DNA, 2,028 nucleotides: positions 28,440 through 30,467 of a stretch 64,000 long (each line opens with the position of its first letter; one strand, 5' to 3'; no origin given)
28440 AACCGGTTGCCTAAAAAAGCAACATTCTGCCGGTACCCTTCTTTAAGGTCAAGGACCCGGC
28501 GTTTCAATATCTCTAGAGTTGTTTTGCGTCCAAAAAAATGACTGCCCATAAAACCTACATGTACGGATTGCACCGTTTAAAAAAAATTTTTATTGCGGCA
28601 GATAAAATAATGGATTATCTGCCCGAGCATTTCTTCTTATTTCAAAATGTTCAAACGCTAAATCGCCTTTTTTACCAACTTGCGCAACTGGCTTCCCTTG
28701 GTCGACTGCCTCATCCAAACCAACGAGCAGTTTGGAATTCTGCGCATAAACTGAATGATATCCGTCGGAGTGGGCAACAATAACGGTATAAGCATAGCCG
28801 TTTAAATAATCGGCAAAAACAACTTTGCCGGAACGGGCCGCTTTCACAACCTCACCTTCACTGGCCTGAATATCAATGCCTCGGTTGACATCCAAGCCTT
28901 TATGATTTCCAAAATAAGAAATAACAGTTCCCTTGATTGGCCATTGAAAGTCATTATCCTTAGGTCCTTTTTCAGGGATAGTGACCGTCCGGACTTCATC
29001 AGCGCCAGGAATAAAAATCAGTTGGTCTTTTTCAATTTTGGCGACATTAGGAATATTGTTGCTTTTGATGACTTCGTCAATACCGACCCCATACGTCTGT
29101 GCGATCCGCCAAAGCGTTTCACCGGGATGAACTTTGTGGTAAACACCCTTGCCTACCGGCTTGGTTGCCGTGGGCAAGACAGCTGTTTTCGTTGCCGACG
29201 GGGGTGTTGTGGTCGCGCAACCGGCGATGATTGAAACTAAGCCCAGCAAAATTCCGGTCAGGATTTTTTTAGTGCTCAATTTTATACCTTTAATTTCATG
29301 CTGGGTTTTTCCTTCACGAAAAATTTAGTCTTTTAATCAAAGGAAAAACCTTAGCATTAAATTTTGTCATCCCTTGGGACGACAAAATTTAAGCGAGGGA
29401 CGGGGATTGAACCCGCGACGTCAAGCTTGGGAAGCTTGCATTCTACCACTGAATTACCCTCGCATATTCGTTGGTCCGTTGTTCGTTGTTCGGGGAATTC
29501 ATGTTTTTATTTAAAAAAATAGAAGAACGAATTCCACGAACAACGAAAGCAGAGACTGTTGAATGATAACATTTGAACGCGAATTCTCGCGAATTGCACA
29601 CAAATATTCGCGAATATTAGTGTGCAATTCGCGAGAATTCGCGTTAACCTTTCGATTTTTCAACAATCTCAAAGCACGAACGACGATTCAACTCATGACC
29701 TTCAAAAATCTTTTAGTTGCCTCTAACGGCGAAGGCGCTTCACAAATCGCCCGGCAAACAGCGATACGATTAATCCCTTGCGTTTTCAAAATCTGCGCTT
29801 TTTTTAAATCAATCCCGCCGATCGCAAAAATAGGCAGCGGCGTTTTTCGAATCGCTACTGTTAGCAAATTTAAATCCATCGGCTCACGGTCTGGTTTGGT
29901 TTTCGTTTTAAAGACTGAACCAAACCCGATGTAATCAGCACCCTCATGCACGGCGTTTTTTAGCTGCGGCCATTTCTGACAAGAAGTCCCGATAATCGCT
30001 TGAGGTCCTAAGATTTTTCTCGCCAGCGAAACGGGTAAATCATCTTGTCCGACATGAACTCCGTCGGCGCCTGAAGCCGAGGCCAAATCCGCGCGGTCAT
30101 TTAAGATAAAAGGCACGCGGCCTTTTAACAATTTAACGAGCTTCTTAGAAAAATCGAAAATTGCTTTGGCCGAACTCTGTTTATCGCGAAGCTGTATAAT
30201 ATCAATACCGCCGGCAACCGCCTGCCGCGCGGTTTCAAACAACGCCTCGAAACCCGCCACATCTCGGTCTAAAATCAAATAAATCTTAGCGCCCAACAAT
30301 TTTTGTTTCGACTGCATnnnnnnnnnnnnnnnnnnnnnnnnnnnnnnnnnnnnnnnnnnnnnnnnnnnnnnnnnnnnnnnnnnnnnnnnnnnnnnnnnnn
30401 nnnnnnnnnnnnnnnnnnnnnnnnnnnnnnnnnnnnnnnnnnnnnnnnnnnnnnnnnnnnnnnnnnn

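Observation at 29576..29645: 70-bp near-perfect palindrome with nested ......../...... motifs immediately upstream of tRNA-Gly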

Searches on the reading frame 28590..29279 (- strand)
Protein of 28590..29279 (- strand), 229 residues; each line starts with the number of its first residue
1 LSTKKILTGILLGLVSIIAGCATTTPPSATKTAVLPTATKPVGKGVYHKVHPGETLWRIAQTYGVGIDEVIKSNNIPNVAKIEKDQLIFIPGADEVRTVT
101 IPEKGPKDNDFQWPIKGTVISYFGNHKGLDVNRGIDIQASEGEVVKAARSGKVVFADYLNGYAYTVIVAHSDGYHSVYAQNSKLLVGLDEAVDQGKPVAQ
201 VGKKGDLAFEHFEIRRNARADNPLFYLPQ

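Call 59: find_encoding_contigs(protein=window:28590-29279:-, flank=1500, max_places=6)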
Protein window:28590-29279:- (229 aa): 3 contigs read that carry it; 1 place shown.
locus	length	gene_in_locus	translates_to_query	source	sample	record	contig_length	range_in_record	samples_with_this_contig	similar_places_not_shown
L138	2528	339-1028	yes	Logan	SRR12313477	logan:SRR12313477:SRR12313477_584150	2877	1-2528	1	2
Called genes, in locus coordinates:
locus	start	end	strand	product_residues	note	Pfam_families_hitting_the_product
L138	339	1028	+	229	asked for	PF01476:LysM, PF01551:Peptidase_M23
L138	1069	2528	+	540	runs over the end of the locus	PF01637:ATPase_2, PF13191:AAA_16 (weak), PF13173:AAA_14 (faint)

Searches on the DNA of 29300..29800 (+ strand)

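Call 24: search_rna_families(source=window, start=29300, end=29800, threshold=evalue, max_evalue=10)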
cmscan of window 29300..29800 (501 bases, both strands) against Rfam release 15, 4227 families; matches with E-value up to 10: 34.
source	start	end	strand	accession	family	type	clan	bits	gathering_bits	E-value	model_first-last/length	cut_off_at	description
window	29392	29463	-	RF00005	tRNA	Gene; tRNA;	CL00001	65.4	29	4.6e-14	1-71/71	no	tRNA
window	29573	29647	+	RF04128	MIR8562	Gene; miRNA;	-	36.3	211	5e-05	1-242/242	no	MIR8562 microRNA precursor family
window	29481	29548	+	RF03193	mir-2941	Gene; miRNA;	-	32.2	60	1.1e-05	1-82/82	no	mir-2941 microRNA precursor family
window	29576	29646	+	RF04174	MIR4208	Gene; miRNA;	-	31.6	140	0.006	1-191/191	no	MIR4208 microRNA precursor family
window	29481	29548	+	RF04239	mir-4679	Gene; miRNA;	-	30.6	88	0.00061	1-75/75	no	mir-4679 microRNA precursor family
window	29475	29553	+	RF03578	mir-3910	Gene; miRNA;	-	30.4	95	0.00038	1-82/82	no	mir-3910 microRNA precursor family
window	29576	29645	-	RF04235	mir-242_2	Gene; miRNA;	-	29.9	56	3.8e-05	1-81/81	no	mir-242_2 microRNA precursor family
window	29576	29645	+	RF04235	mir-242_2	Gene; miRNA;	-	29.2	56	6.2e-05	1-81/81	no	mir-242_2 microRNA precursor family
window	29584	29637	+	RF00455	mir-15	Gene; miRNA;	CL00085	27.7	57.3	9.3e-05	1-88/88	no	mir-15 microRNA precursor family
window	29475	29553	-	RF03590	mir-2009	Gene; miRNA;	-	25.3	90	0.0028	1-83/83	no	mir-2009 microRNA precursor family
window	29464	29566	+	RF04278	MIR4372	Gene; miRNA;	CL00145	25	100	0.047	1-123/123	no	MIR4372 microRNA precursor family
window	29574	29647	+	RF04207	MIR5048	Gene; miRNA;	-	24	160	0.0015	1-356/356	no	MIR5048 microRNA precursor family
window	29557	29665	+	RF03622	mir-731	Gene; miRNA;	-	24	70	0.04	1-90/90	no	mir-731 microRNA precursor family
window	29483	29546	+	RF04099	MIR837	Gene; miRNA;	-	22.2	117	0.057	1-122/122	no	MIR837 microRNA precursor family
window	29483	29546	-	RF04099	MIR837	Gene; miRNA;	-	22.1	117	0.061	1-122/122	no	MIR837 microRNA precursor family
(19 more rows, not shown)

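Call 46: search_dna_similar(query=window:29464-29690:+, collection=plasmids, mode=distant, max_evalue=0.01)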
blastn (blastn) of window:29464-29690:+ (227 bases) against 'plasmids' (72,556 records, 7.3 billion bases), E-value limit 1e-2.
No match.

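Call 47: search_dna_similar(query=window:29464-29690:+, collection=phages, mode=distant, max_evalue=0.01)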
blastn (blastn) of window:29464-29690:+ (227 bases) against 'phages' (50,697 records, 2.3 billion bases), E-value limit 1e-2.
No match.

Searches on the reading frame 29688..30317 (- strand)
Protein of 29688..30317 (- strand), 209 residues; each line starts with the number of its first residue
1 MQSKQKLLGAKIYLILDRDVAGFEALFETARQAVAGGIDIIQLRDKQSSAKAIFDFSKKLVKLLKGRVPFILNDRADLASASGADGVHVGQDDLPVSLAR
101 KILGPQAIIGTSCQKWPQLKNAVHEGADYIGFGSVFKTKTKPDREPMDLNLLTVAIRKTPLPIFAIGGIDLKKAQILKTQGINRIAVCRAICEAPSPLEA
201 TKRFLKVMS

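Call 10: find_encoding_contigs(protein=window:29688-30317:-, flank=3000, max_places=10)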
Protein window:29688-30317:- (209 aa): 2 contigs read that carry it; 2 places shown.
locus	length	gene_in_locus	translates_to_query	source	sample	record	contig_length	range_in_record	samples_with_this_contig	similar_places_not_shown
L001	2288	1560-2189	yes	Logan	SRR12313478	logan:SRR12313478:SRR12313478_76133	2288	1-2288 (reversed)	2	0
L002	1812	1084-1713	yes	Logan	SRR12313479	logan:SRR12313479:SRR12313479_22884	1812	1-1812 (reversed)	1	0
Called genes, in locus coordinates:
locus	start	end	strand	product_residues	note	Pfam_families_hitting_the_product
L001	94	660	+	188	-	PF13580:SIS_2, PF01380:SIS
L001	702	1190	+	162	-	PF01467:CTP_transf_like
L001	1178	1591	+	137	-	PF17792:ThiD2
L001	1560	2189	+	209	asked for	PF02581:TMP-TENI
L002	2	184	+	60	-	?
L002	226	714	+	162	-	PF01467:CTP_transf_like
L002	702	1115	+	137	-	PF17792:ThiD2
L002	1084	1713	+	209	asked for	PF02581:TMP-TENI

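Call 26: find_related_loci(query=window:29688-30317:-, collection=metagenome_contigs, flank=3000)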
Query window:29688-30317:- (209 aa) in metagenome_contigs; peptide patterns used: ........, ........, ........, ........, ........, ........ (x = any residue, [..] = any of these).
600 stretches matched a pattern (row limit reached: there are more); 559 encode a relative of the query (tblastn E <= 1e-3); the best 80 are kept; 80 distinct loci.
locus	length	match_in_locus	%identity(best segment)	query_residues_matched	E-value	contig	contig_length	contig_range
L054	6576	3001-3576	44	13-204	1e-42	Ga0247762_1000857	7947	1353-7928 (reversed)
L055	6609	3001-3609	40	9-209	2e-42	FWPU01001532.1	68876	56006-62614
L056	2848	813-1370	43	4-193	1e-41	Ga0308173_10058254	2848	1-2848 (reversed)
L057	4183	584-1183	44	6-202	8e-42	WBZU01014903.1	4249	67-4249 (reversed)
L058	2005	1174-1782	41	3-205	7e-41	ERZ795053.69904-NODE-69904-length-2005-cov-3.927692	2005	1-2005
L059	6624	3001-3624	40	1-206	1e-40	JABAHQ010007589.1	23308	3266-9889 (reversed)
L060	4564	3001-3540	43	26-204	3e-40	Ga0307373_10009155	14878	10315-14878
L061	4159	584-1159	38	1-191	5e-40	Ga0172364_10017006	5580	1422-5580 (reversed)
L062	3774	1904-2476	40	5-194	7e-40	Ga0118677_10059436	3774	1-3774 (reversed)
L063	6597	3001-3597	38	12-208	7e-40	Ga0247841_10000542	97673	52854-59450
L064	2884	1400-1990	41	4-206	7e-40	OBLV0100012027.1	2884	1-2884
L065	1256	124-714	40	11-207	7e-41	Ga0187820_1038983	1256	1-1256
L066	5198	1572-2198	40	2-208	1e-39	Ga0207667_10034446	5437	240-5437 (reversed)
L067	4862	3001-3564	39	5-191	1e-39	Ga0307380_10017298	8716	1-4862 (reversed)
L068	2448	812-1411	39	6-206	1e-39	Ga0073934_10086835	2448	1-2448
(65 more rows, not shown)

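Call 27: find_homologous_proteins(query=window:29688-30317:-, max_evalue=1e-20)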
Query window:29688-30317:- (209 aa): 7282 proteins with E <= 1e-20 among 8000 candidates; the best 120 are listed.
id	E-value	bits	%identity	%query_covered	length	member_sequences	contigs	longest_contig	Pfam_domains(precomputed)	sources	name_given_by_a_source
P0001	1.7e-130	451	100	100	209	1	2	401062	PF02581.24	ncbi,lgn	-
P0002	3.5e-75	270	60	97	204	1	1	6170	PF02581.24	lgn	-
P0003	5.6e-75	269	62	98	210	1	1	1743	PF02581.24,PF01729.26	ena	-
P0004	6.3e-75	269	62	98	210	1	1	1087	PF02581.24,PF01729.26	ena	-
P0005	1.4e-72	262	62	94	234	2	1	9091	PF02581.24,PF01729.26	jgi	-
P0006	3.1e-72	260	62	93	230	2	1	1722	PF02581.24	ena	-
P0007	9.1e-72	259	62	93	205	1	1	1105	PF02581.24,PF01729.26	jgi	-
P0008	3.7e-71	257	61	93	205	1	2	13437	PF02581.24,PF01729.26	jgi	-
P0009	5.2e-71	256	59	97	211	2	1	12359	PF02581.24,PF01729.26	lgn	-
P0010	1.8e-70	255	58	99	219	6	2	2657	PF02581.24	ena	-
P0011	4.6e-70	253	58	98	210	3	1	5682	PF02581.24,PF01729.26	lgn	-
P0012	4.8e-70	253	57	99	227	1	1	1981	PF02581.24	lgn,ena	-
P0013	5.7e-70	253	58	98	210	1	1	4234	PF02581.24,PF01729.26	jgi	-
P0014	4.5e-69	250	60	95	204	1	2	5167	PF02581.24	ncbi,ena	-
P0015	5.9e-69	250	58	95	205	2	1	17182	PF02581.24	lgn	-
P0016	5.9e-69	250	57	100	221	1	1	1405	PF02581.24,PF01729.26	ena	-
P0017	6.9e-69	250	56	97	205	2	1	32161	PF02581.24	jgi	-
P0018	9.4e-69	249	60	93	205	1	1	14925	PF02581.24,PF01729.26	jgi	-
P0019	1.0e-68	249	58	98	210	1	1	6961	PF02581.24,PF01729.26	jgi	-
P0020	1.4e-68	249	55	99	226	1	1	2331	PF02581.24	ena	-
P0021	3.5e-68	247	56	100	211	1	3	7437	PF02581.24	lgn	-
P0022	3.6e-68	247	55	97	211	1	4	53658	PF02581.24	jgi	-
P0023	3.9e-68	247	58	93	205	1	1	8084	PF02581.24,PF01729.26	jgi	-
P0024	5.2e-68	247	55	99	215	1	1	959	PF02581.24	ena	-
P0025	2.5e-67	244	55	100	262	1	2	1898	PF02581.24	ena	-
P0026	2.5e-67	244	56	100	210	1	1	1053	PF02581.24,PF01729.26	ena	-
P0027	3.7e-67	244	57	93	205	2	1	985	PF02581.24,PF01729.26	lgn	-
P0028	3.8e-67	244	56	98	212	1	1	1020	PF02581.24,PF01729.26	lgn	-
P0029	5.6e-67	243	56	94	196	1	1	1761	PF02581.24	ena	-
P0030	8.3e-67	243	56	96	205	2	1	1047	PF02581.24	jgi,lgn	-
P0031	9.8e-67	242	55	96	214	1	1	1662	PF02581.24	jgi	jgi:thiamine-phosphate pyrophosphorylase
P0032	1.1e-66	242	54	99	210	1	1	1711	PF02581.24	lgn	-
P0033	1.2e-66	242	58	95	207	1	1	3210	PF02581.24,PF00977.28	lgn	-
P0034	2.6e-66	241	54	100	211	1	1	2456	PF02581.24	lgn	-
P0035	2.6e-66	241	57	99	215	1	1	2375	PF02581.24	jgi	jgi:thiamine-phosphate pyrophosphorylase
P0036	2.9e-66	241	55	93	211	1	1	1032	PF02581.24,PF01729.26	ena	-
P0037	4.5e-66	240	55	98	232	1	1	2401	PF02581.24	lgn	-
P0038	5.6e-66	240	56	95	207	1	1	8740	PF02581.24,PF01729.26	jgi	-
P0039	5.8e-66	240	53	100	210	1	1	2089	PF02581.24,PF01729.26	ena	-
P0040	6.1e-66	240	56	98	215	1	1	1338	PF02581.24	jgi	jgi:thiamine-phosphate pyrophosphorylase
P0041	9.2e-66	239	55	99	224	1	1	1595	PF02581.24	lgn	-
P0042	1.1e-65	239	55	97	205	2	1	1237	PF02581.24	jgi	-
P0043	1.1e-65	239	58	93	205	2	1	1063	PF02581.24,PF01729.26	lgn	-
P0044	1.7e-65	238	55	100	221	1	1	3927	PF02581.24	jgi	-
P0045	1.7e-65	238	54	100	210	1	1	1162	PF02581.24,PF01729.26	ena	-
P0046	1.8e-65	238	56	97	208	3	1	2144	PF02581.24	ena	-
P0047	1.8e-65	238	56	96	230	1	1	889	PF02581.24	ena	-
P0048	2.3e-65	238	57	99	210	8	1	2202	PF02581.24,PF01729.26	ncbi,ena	-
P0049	2.5e-65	238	56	97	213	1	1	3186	PF02581.24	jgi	jgi:thiamine-phosphate pyrophosphorylase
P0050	2.5e-65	238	56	98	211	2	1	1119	PF02581.24,PF01729.26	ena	-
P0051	2.6e-65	238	57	91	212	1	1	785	PF02581.24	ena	-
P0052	3.1e-65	238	55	98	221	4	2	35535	PF02581.24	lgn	-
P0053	5.2e-65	237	54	100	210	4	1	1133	PF02581.24,PF04131.21,PF01729.26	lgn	-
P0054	6.3e-65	237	53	99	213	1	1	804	PF02581.24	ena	-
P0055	7.2e-65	236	56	93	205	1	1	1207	PF02581.24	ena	-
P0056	8.5e-65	236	54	100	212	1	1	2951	PF02581.24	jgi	-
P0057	1.0e-64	236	55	98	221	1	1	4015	PF02581.24,PF01729.26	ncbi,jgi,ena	-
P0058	1.1e-64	236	54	97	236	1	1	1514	PF02581.24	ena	-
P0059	1.1e-64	236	46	98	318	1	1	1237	PF02581.24,PF01729.26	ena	-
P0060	1.4e-64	235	57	93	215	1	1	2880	PF02581.24,PF04131.21,PF01729.26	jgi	-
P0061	1.4e-64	235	55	95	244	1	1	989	PF02581.24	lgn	-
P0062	1.6e-64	235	53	100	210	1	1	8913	PF02581.24,PF01729.26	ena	-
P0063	1.6e-64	235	55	97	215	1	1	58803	PF02581.24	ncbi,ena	-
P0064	2.0e-64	235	55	99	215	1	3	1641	PF02581.24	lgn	-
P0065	2.4e-64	235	54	98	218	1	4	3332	PF02581.24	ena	-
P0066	2.5e-64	235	53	98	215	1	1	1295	PF02581.24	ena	-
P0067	3.1e-64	234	51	99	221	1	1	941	PF02581.24,PF01729.26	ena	-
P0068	3.2e-64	234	53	93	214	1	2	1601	PF02581.24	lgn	-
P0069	3.5e-64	234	54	97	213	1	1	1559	PF02581.24,PF01729.26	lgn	-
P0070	4.1e-64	234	53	99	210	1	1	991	PF02581.24,PF01729.26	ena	-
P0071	6.3e-64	233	48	97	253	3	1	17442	PF02581.24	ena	-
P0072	6.3e-64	233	52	100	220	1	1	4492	PF02581.24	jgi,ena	-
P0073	1.0e-63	233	55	95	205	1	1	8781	PF02581.24,PF01729.26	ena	-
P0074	1.1e-63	233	53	91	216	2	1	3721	PF02581.24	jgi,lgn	-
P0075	1.3e-63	232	53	98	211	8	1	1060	PF02581.24,PF01729.26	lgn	-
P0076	1.4e-63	232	54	96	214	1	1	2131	PF02581.24,PF01729.26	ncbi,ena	-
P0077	1.5e-63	232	54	98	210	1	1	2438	PF02581.24,PF01729.26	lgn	-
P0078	1.5e-63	232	54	98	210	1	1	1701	PF02581.24,PF01729.26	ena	-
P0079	1.7e-63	232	52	96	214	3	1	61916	PF02581.24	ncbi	-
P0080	2.4e-63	231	54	100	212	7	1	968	PF02581.24,PF01729.26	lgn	-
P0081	2.9e-63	231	54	93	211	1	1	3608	PF02581.24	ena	-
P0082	3.0e-63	231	56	89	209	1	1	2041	PF02581.24,PF01729.26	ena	-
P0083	3.0e-63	231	52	97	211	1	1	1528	PF02581.24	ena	-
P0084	3.1e-63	231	53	99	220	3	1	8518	PF02581.24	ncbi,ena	-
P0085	3.5e-63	231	53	97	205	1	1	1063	PF02581.24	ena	-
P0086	3.9e-63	231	51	96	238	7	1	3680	PF02581.24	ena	-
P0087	4.2e-63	231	54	92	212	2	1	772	PF02581.24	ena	-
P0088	5.4e-63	230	53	95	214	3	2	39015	PF02581.24,PF01729.26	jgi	-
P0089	6.2e-63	230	55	98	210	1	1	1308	PF02581.24,PF01729.26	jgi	jgi:thiamine-phosphate pyrophosphorylase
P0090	6.4e-63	230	55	93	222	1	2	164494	PF02581.24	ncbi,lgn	-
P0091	7.1e-63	230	52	100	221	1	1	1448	PF02581.24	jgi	jgi:thiamine-phosphate pyrophosphorylase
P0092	7.5e-63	230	54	95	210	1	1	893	PF02581.24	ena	-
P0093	8.3e-63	230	51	99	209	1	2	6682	PF02581.24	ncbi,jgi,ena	-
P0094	9.5e-63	229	53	97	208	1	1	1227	PF02581.24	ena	-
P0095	1.1e-62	229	54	95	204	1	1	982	PF02581.24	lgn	-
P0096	1.2e-62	229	56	93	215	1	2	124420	PF02581.24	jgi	-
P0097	1.2e-62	229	52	95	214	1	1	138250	PF02581.24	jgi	jgi:thiamine-phosphate pyrophosphorylase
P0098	1.9e-62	228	54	93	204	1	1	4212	PF02581.24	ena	-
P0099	2.2e-62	228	53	100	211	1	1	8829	PF02581.24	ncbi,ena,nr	ncbi:MAG: thiamine phosphate synthase [Candidatus Omnitrophica bacterium]|nr:thiamine phosphate synt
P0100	3.3e-62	228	58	93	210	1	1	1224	PF02581.24,PF01729.26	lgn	-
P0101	3.3e-62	228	54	93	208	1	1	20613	PF02581.24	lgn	-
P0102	3.9e-62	227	54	96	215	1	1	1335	PF02581.24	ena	-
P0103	4.1e-62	227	51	93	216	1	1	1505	PF02581.24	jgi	-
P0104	5.1e-62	227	54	93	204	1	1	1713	PF02581.24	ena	-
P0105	5.7e-62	227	55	92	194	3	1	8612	PF02581.24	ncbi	-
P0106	6.4e-62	227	54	97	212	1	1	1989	PF02581.24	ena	-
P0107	6.9e-62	227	55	100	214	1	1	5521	PF02581.24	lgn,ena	-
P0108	7.3e-62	227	53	100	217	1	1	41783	PF02581.24,PF01729.26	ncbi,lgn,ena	-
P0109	7.4e-62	227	56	91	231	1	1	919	PF02581.24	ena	-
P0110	8.3e-62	226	55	93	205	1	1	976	PF02581.24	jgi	jgi:thiamine-phosphate pyrophosphorylase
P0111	8.3e-62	226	55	93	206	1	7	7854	PF02581.24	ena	-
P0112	8.4e-62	226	54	95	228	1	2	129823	PF02581.24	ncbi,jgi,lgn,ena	-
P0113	9.0e-62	226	54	91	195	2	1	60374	PF02581.24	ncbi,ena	-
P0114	9.5e-62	226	53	96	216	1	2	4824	PF02581.24,PF01729.26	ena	-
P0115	9.7e-62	226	57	88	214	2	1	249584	PF02581.24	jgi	-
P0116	1.0e-61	226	52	97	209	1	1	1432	PF02581.24,PF01729.26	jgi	jgi:thiamine-phosphate pyrophosphorylase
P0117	1.2e-61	226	53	100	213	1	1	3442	PF02581.24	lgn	-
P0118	1.5e-61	226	53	92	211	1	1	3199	PF02581.24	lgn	-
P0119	1.5e-61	226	55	94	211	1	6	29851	PF02581.24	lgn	-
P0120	1.7e-61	225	54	97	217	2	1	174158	PF02581.24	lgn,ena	-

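Call 31: find_encoding_contigs(protein=P0002, flank=2500, max_places=3)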
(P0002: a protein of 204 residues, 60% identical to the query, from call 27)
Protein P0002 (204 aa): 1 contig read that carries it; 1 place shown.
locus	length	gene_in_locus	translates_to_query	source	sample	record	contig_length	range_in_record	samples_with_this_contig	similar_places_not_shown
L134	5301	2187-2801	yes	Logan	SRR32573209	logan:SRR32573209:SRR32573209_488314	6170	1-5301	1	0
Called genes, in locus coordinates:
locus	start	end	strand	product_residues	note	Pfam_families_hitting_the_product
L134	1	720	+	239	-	?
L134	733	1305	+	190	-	PF13580:SIS_2, PF01380:SIS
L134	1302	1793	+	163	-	PF01467:CTP_transf_like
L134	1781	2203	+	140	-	PF17792:ThiD2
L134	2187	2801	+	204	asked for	PF02581:TMP-TENI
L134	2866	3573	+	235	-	PF01476:LysM, PF01551:Peptidase_M23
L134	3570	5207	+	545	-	PF01637:ATPase_2, PF13173:AAA_14 (faint)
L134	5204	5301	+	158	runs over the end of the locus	PF00149:Metallophos (weak), PF12850:Metallophos_2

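Call 32: find_encoding_contigs(protein=P0009, flank=2500, max_places=3)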
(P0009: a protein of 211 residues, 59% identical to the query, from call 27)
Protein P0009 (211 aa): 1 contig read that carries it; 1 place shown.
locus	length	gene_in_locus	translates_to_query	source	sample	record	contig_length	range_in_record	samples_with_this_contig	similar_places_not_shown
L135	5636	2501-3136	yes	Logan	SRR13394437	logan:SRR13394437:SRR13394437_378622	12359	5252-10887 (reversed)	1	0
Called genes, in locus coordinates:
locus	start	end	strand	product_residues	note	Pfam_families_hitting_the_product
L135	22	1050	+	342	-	PF00365:PFK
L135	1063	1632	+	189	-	PF13580:SIS_2, PF01380:SIS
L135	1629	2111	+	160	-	PF01467:CTP_transf_like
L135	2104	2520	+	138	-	PF17792:ThiD2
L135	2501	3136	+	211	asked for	PF01729:QRPTase_C (faint), PF02581:TMP-TENI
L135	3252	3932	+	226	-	PF01476:LysM, PF01551:Peptidase_M23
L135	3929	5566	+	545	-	PF01637:ATPase_2 (weak), PF13191:AAA_16 (faint)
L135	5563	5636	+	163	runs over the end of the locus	PF00149:Metallophos (weak), PF12850:Metallophos_2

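Call 33: find_encoding_contigs(protein=P0008, flank=2500, max_places=3)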
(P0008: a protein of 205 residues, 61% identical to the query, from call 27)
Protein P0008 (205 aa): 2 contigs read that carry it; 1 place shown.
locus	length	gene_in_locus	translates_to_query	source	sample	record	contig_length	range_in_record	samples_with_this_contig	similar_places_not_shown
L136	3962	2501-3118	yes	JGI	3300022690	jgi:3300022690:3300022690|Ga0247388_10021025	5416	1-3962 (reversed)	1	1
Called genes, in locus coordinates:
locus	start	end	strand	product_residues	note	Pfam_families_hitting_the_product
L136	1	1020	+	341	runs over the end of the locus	PF00365:PFK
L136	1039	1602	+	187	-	PF13580:SIS_2, PF01380:SIS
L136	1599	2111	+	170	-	PF01467:CTP_transf_like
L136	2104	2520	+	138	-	PF17792:ThiD2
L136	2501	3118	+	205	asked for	PF02581:TMP-TENI, PF01729:QRPTase_C (faint)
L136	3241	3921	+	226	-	PF01476:LysM, PF01551:Peptidase_M23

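Call 34: find_encoding_contigs(protein=P0015, flank=2500, max_places=3)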
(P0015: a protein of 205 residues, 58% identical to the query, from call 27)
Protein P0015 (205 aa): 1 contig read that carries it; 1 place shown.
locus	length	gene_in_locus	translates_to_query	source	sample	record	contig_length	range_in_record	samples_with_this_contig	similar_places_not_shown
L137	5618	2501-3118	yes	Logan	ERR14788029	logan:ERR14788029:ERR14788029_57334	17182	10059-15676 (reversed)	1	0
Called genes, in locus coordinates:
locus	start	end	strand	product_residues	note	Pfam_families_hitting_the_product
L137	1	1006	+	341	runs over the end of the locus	PF00365:PFK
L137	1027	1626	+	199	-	PF13580:SIS_2, PF01380:SIS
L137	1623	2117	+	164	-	PF01467:CTP_transf_like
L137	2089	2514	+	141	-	PF17792:ThiD2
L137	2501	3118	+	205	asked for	PF02581:TMP-TENI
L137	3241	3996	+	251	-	PF01476:LysM, PF01551:Peptidase_M23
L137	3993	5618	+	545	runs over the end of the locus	PF01637:ATPase_2 (faint), PF13191:AAA_16 (weak), PF13173:AAA_14 (faint)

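Call 82: list_cluster_members(proteins=[P0001, P0002, P0009])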
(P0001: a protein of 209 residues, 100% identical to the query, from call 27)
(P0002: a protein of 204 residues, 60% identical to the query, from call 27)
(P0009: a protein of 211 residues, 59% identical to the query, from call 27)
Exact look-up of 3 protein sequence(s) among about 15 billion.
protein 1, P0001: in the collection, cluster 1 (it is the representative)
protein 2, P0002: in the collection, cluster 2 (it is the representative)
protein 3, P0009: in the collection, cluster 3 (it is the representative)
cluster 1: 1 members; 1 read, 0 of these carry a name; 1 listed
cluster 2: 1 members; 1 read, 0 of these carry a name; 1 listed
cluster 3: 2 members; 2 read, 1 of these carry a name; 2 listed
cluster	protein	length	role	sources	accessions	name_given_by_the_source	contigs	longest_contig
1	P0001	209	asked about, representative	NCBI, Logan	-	-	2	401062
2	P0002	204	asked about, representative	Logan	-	-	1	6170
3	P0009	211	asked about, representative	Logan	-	-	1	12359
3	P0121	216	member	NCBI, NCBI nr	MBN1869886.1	MAG: thiamine phosphate synthase [Candidatus Omnitrophica bacterium] | thiamine phosphate synthase [Candidatus Omnitrophota bacterium]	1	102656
